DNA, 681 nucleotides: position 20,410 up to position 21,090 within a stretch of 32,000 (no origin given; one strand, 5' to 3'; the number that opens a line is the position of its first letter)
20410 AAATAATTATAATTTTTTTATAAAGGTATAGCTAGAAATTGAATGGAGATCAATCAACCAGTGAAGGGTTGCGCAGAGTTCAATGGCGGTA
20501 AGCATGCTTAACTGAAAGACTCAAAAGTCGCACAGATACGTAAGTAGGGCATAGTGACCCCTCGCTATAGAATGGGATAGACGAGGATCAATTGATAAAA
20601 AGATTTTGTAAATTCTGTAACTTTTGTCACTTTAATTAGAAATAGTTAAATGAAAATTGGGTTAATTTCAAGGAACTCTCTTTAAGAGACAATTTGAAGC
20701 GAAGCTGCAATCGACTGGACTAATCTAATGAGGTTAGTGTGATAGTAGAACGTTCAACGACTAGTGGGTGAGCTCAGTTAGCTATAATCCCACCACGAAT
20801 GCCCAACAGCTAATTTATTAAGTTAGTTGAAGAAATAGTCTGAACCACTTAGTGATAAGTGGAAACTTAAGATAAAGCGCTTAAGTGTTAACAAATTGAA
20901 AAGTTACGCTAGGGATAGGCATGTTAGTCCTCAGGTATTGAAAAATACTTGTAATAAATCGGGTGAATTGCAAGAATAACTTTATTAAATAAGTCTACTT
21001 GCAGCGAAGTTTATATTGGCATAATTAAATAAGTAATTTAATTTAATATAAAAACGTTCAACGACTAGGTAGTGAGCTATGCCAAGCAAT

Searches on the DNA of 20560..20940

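Call 35: search_rna_families(source=window, start=20560, end=20940, threshold=evalue, max_evalue=0.001, show_alignments=1)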
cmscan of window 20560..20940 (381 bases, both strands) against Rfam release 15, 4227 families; matches with E-value up to 0.001: 1.
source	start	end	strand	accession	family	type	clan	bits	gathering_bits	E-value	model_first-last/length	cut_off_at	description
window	20608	20862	+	RF00028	Intron_gpI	Intron;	-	89.3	50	9.9e-24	1-253/253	no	Group I catalytic intron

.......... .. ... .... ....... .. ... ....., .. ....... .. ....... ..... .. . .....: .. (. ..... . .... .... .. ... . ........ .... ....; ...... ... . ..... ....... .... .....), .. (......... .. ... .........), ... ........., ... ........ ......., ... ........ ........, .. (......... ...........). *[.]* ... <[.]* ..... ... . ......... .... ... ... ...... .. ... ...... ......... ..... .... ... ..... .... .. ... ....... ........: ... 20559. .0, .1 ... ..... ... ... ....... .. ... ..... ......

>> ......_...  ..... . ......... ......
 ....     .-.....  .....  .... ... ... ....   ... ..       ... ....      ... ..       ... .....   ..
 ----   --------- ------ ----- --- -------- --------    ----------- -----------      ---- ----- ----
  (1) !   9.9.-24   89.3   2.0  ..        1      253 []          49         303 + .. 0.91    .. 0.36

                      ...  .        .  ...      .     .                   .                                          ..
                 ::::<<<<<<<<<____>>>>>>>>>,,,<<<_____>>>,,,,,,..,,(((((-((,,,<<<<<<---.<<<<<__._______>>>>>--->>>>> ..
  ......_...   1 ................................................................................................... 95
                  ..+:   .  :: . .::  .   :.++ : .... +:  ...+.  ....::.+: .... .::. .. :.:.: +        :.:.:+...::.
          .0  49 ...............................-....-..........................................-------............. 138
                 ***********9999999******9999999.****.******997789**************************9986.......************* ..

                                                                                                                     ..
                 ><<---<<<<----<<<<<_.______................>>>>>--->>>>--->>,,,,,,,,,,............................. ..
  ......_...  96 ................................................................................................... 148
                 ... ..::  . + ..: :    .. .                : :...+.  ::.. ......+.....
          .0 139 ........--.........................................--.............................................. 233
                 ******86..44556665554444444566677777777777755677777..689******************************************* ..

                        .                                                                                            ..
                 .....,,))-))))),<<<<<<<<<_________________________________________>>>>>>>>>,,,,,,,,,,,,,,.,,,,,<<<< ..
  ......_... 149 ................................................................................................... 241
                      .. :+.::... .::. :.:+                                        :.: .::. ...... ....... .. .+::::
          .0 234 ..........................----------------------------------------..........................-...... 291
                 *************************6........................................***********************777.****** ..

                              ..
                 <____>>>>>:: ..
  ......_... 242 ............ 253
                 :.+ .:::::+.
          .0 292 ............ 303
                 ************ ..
